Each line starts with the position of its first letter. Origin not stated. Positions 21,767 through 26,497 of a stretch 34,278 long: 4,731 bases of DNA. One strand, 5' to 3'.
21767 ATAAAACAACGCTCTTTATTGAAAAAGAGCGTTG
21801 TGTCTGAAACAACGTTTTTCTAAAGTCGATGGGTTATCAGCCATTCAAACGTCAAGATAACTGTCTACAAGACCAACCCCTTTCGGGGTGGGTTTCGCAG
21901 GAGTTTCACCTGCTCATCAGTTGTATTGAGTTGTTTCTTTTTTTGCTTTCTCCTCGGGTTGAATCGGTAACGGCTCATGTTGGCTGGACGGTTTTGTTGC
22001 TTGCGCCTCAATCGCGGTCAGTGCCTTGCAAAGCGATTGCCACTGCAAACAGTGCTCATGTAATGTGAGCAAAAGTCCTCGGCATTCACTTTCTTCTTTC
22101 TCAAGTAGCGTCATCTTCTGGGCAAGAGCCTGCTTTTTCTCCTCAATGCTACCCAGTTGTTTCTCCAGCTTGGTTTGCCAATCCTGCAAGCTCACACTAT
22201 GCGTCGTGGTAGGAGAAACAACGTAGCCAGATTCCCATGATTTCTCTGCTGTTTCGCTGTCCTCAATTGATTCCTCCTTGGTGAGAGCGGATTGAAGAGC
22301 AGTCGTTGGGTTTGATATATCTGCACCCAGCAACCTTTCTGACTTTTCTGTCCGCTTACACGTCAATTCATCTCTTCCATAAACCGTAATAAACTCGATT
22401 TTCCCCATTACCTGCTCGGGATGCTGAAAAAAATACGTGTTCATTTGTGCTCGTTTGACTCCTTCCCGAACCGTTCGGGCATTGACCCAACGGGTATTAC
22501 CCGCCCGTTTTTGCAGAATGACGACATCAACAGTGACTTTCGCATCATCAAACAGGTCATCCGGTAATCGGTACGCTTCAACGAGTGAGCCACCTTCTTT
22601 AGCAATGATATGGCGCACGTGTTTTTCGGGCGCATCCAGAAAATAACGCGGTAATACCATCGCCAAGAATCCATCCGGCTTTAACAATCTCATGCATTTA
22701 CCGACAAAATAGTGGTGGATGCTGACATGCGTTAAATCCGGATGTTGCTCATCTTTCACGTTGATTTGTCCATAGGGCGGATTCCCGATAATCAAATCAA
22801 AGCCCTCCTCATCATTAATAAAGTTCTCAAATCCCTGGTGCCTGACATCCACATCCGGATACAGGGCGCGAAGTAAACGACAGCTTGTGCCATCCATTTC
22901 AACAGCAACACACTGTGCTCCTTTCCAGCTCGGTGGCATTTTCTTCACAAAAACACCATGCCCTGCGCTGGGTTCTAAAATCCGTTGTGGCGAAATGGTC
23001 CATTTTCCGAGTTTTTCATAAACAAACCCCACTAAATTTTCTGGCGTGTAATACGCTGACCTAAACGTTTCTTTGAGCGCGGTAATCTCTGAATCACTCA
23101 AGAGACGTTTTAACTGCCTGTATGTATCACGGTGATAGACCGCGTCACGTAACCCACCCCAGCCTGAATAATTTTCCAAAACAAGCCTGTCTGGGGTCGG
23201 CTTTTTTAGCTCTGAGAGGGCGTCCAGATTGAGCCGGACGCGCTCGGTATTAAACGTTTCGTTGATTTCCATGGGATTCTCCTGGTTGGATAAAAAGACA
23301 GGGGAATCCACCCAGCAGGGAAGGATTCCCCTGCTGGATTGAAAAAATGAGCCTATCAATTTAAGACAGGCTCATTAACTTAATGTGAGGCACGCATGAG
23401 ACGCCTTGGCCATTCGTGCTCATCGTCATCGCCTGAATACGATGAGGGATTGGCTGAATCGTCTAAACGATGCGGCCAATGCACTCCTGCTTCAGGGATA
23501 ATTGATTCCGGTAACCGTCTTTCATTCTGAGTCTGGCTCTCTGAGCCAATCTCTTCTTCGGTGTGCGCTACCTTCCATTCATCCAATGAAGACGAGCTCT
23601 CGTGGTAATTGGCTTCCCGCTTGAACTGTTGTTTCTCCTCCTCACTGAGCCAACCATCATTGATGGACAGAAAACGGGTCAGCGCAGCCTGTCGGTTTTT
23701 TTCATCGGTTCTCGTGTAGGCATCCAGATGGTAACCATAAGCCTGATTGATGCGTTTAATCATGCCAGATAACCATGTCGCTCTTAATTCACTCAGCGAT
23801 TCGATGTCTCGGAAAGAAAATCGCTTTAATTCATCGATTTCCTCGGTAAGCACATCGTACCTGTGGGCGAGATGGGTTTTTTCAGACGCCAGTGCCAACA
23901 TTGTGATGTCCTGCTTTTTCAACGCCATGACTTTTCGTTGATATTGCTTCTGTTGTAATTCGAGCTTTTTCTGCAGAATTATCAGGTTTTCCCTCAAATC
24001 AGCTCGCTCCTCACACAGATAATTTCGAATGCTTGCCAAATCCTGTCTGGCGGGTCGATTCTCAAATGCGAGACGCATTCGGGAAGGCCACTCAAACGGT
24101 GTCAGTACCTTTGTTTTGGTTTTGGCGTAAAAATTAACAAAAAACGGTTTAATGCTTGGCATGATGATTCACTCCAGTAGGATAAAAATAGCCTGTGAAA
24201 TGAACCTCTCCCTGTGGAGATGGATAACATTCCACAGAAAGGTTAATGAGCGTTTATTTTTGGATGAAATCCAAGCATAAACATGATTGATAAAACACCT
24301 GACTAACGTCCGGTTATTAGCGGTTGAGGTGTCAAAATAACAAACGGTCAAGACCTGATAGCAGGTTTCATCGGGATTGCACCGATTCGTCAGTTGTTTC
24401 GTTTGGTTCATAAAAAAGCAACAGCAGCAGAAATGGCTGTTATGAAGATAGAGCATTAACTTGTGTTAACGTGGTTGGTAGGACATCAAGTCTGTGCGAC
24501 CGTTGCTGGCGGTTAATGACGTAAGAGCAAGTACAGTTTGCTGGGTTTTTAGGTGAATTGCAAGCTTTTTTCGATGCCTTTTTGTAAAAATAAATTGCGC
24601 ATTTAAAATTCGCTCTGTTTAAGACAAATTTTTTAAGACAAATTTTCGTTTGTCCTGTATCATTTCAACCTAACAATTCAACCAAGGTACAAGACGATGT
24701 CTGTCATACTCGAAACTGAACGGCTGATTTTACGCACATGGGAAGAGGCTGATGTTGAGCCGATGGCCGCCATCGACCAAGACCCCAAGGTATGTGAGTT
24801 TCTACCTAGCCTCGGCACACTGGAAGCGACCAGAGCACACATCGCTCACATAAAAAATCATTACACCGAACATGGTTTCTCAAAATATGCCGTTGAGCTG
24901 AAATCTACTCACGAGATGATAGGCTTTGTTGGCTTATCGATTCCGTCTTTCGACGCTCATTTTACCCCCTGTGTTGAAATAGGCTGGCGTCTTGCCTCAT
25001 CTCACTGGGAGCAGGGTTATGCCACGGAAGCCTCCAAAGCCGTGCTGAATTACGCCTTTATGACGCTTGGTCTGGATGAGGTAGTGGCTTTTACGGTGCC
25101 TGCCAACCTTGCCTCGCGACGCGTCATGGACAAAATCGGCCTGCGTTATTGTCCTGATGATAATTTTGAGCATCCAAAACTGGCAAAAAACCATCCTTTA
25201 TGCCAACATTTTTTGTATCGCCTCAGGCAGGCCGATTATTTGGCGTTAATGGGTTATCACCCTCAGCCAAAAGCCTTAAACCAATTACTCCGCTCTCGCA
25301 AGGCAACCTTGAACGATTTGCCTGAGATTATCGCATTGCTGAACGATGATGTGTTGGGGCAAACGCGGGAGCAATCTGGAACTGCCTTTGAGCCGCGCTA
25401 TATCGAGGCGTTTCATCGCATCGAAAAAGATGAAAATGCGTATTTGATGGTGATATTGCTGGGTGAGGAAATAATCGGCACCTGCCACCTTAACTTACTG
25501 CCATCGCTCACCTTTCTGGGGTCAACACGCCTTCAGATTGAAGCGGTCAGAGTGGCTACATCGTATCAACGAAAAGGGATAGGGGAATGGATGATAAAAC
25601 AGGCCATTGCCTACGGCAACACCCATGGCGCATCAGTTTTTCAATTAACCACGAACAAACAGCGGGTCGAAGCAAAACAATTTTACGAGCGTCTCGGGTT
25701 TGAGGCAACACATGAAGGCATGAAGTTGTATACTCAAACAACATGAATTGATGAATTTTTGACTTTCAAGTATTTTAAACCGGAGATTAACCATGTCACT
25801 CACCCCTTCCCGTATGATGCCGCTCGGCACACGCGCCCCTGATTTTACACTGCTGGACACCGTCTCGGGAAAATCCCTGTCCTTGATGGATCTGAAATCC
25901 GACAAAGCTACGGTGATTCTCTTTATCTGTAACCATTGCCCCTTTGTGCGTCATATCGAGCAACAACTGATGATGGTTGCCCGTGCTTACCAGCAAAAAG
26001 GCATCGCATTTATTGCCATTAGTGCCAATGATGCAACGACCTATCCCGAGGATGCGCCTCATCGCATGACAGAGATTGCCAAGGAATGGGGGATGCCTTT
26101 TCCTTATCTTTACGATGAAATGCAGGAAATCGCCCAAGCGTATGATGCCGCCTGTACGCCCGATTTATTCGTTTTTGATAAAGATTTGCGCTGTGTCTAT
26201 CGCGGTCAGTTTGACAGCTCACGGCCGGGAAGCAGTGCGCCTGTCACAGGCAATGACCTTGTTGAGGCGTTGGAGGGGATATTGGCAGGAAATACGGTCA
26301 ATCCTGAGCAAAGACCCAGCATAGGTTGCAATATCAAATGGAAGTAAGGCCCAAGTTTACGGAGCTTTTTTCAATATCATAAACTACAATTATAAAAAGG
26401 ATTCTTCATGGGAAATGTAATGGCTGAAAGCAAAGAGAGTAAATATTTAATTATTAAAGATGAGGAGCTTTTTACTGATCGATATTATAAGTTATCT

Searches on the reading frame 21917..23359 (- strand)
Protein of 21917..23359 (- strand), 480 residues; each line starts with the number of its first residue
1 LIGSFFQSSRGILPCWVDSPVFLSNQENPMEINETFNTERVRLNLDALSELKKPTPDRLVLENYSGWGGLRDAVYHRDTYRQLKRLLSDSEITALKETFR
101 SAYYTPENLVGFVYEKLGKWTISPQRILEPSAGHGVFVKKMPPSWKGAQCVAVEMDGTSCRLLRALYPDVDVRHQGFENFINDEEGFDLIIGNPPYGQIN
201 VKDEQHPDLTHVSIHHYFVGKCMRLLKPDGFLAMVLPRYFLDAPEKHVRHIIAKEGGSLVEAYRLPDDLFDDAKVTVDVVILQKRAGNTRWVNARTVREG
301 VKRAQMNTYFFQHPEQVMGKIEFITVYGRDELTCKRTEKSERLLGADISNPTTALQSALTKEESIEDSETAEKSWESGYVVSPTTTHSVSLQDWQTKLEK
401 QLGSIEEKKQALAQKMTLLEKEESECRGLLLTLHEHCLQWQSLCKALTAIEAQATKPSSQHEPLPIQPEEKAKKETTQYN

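Call 11: search_protein_families(library=pfam, proteins=[window:21917-23359:-])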
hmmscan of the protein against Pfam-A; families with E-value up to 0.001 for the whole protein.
window:21917-23359:- (480 aa): 2 families
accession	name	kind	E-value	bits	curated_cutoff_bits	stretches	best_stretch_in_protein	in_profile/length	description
PF07669.17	Eco57I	-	1.9e-13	51.3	25.3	1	179-251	64-149/171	Eco57I restriction-modification methylase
PF02384.22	N6_Mtase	-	8.8e-07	29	20.4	1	181-292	120-244/311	N-6 DNA Methylase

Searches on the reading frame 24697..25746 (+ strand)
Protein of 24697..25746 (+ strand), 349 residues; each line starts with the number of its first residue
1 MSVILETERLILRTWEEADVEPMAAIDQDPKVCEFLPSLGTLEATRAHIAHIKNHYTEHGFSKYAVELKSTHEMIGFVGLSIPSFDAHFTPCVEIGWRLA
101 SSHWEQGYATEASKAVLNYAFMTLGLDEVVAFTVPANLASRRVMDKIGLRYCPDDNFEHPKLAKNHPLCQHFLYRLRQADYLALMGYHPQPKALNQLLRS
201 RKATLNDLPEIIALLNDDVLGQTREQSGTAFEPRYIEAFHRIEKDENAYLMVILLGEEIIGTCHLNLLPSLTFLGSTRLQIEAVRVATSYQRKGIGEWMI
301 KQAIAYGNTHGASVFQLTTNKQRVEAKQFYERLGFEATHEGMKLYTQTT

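Call 11: search_protein_families(library=pfam, proteins=[window:24697-25746:+])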
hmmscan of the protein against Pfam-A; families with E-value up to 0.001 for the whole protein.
window:24697-25746:+ (349 aa): 7 families
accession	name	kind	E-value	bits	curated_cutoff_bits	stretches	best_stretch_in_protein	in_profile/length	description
PF13302.13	Acetyltransf_3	-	5.1e-44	150.8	25.4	2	9-150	1-138/138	Acetyltransferase (GNAT) domain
PF00583.31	Acetyltransf_1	-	7.2e-26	91.2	20.7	2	233-335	18-116/116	Acetyltransferase (GNAT) family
PF13508.13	Acetyltransf_7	-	5.1e-12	46.4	27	1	248-336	3-83/84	Acetyltransferase (GNAT) domain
PF13673.13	Acetyltransf_10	-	2.4e-11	44.1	23.6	1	230-340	12-112/128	Acetyltransferase (GNAT) domain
PF13420.13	Acetyltransf_4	-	2.2e-08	34.7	24.3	1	202-339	3-138/155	Acetyltransferase (GNAT) domain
PF08445.16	FR47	-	5.1e-06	26.8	22.1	0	281-338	24-80/86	FR47-like protein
PF13527.13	Acetyltransf_9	-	2.4e-05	24.8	25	1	201-336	3-125/127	Acetyltransferase (GNAT) domain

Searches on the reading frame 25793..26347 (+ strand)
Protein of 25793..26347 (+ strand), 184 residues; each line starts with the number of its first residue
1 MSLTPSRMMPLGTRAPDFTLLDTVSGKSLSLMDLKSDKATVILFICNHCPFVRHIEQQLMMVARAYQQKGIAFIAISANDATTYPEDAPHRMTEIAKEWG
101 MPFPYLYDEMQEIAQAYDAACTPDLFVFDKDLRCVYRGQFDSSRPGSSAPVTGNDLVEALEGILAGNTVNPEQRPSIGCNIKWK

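Call 11: search_protein_families(library=pfam, proteins=[window:25793-26347:+])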
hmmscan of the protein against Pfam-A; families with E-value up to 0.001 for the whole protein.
window:25793-26347:+ (184 aa): 4 families
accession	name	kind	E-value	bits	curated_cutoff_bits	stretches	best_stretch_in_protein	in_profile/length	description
PF00578.27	AhpC-TSA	-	2.6e-18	66.6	26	1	12-132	2-119/124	AhpC/TSA family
PF08534.16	Redoxin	-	2e-16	60.6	26.6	1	12-144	3-138/148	Redoxin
PF13098.12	Thioredoxin_2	-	0.00024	21.9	27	1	36-139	4-94/104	Thioredoxin-like domain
PF13905.12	Thioredoxin_8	-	0.00063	20.5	27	0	38-131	2-91/94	Thioredoxin-like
